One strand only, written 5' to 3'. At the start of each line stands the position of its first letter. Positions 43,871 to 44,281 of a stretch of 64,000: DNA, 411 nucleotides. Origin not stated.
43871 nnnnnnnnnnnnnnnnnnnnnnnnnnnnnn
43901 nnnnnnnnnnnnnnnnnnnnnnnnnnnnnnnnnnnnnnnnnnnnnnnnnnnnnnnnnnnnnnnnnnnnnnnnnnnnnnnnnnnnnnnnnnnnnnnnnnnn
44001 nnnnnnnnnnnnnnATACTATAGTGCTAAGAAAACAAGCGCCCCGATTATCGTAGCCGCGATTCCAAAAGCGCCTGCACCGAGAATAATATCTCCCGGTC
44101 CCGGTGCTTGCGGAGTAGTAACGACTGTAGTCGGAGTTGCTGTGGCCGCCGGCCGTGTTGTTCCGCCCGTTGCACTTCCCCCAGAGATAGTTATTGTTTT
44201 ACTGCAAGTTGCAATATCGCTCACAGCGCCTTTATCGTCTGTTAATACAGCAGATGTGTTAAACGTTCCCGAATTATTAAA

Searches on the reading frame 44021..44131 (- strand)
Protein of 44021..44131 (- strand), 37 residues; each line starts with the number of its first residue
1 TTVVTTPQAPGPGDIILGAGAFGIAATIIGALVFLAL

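Call 3: search_protein_families(library=ncbifam, proteins=[window:44021-44116:-], max_evalue=10)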
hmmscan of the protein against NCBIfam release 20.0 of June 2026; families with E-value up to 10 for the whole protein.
seq(32 aa): 0 families

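Call 38: search_protein_representatives(alignment_id=A2)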
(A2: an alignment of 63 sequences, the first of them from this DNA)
Query: 63 sequences, 34 profile positions. Proteins with E-value up to 0.001 (for the whole library): 127; up to 1e-10: 0; up to 1e-30: 0. The best 127 are listed.
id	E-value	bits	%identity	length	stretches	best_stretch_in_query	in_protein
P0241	3.0e-10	55.7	-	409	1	2-34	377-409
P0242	3.1e-10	55.7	-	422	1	1-34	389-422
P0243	7.0e-10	54.5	-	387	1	1-34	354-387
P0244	1.2e-09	53.8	-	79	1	1-34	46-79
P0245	1.7e-09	53.3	-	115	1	1-34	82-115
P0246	3.4e-09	52.3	-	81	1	2-34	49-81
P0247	4.4e-09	52.0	-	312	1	1-34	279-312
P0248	4.8e-09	51.9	-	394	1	3-34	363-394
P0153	5.2e-09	51.7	-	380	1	1-34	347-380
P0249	1.5e-08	50.3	-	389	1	1-34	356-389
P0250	1.7e-08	50.1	-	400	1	3-34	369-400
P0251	2.3e-08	49.7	-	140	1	1-34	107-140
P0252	2.9e-08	49.4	-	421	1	1-34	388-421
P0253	3.0e-08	49.3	-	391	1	2-34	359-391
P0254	4.4e-08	48.8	-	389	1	2-34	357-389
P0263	2.0e-07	46.7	-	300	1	2-34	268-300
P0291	4.1e-06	42.5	-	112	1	2-34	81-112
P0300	7.5e-06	41.6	-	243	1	2-34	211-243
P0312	1.8e-05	40.4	-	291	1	1-34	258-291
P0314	2.1e-05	40.2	-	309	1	2-34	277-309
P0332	7.4e-05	38.5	-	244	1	1-34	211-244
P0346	3.1e-04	36.5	-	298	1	2-34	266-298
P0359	8.5e-04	35.1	-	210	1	3-34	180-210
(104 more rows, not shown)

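Call 42: find_encoding_contigs(protein=P0312, flank=10000, max_places=3)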
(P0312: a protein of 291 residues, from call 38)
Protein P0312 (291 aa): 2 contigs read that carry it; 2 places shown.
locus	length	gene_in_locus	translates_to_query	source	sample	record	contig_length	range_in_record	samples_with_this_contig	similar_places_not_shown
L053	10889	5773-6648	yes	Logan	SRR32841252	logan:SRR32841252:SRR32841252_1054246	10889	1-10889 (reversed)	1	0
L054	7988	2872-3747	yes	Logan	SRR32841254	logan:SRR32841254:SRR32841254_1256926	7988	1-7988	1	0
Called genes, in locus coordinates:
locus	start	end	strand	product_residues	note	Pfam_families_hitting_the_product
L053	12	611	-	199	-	PF02353:CMAS, PF13489:Methyltransf_23, PF13847:Methyltransf_31, PF08241:Methyltransf_11, PF08242:Methyltransf_12 (weak), PF13649:Methyltransf_25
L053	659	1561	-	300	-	PF01210:NAD_Gly3P_dh_N, PF07479:NAD_Gly3P_dh_C, PF20618:GPD_NAD_C_bact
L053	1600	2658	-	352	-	-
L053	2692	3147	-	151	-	PF03449:GreA_GreB_N, PF01272:GreA_GreB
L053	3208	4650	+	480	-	PF00929:RNase_T, PF01612:DNA_pol_A_exo1 (faint), PF13482:RNase_H_2 (faint), PF01541:GIY-YIG (weak), PF27096:UvrC_M, PF27115:Cho_C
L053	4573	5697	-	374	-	PF09594:GT87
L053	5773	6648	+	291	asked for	PF27998:ArabinogalactanP (weak)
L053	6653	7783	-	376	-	PF09903:DUF2130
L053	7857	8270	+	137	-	PF04020:Phage_holin_4_2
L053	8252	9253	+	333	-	PF01933:CofD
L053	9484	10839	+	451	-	PF00496:SBP_bac_5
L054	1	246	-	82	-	?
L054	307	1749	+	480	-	PF00929:RNase_T, PF01612:DNA_pol_A_exo1 (faint), PF13482:RNase_H_2 (faint), PF01541:GIY-YIG (weak), PF27096:UvrC_M, PF27115:Cho_C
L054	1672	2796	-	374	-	PF09594:GT87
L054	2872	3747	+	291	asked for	PF27998:ArabinogalactanP (weak)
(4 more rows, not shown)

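Call 43: find_encoding_contigs(protein=P0332, flank=10000, max_places=3)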
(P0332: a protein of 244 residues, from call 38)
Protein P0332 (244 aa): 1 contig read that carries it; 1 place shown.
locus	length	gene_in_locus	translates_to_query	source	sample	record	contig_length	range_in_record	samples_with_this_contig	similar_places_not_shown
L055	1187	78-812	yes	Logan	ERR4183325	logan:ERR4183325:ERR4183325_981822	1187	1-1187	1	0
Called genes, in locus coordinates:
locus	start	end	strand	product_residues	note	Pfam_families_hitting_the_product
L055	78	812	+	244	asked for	-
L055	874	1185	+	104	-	?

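Call 44: find_encoding_contigs(protein=P0247, flank=10000, max_places=3)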
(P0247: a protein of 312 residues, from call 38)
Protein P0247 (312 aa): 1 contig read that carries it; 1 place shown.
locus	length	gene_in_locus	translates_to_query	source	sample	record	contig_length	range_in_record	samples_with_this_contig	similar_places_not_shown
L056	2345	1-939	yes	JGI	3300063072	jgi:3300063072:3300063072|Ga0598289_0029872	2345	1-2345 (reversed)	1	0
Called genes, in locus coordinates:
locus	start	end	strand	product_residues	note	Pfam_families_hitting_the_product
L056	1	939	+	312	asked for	?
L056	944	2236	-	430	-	-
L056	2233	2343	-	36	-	?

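Call 45: find_encoding_contigs(protein=P0300, flank=10000, max_places=3)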
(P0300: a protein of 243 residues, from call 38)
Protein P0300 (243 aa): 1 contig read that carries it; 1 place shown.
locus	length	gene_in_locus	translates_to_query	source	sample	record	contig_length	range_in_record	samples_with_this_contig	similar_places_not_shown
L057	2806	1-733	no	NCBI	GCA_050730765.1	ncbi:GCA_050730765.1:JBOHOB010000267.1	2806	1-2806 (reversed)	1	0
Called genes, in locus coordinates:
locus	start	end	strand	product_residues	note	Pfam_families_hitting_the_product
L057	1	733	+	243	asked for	?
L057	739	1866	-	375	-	PF09903:DUF2130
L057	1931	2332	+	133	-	PF04020:Phage_holin_4_2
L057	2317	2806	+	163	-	PF01933:CofD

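Call 53: search_protein_families(library=ncbifam, max_evalue=10, proteins=[window:44021-44131:-])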
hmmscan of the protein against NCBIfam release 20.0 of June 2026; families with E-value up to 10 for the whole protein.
seq(37 aa): 0 families

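Call 58: search_protein_families(library=pfam, max_evalue=0.01, proteins=[P0247, P0263, P0291, P0312, P0332, P0359, P0314, P0346])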
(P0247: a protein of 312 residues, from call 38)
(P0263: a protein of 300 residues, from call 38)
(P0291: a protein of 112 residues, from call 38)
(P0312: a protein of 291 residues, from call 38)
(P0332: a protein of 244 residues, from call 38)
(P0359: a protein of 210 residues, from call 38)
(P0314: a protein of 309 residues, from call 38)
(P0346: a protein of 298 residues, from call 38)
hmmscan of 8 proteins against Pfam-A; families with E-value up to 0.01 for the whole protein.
P0247 (312 aa): 0 families

P0263 (300 aa): 0 families

P0291 (112 aa): 3 families
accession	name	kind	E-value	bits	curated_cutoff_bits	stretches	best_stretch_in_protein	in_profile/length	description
PF00041.27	fn3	-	1e-05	26.1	25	1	8-40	45-81/84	Fibronectin type III domain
PF10179.15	NDNF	-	0.00078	19.9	27.3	1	4-32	82-110/127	Neuron-derived neurotrophic factor, first Fn(III) domain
PF16656.11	Pur_ac_phosph_N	-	0.0094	16.9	30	0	6-32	56-82/93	Purple acid Phosphatase, N-terminal domain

P0312 (291 aa): 0 families

P0332 (244 aa): 0 families

P0359 (210 aa): 1 family
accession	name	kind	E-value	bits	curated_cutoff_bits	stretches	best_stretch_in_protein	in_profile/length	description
PF00041.27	fn3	-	3.9e-11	43.5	25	1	59-139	3-82/84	Fibronectin type III domain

P0314 (309 aa): 0 families

P0346 (298 aa): 0 families
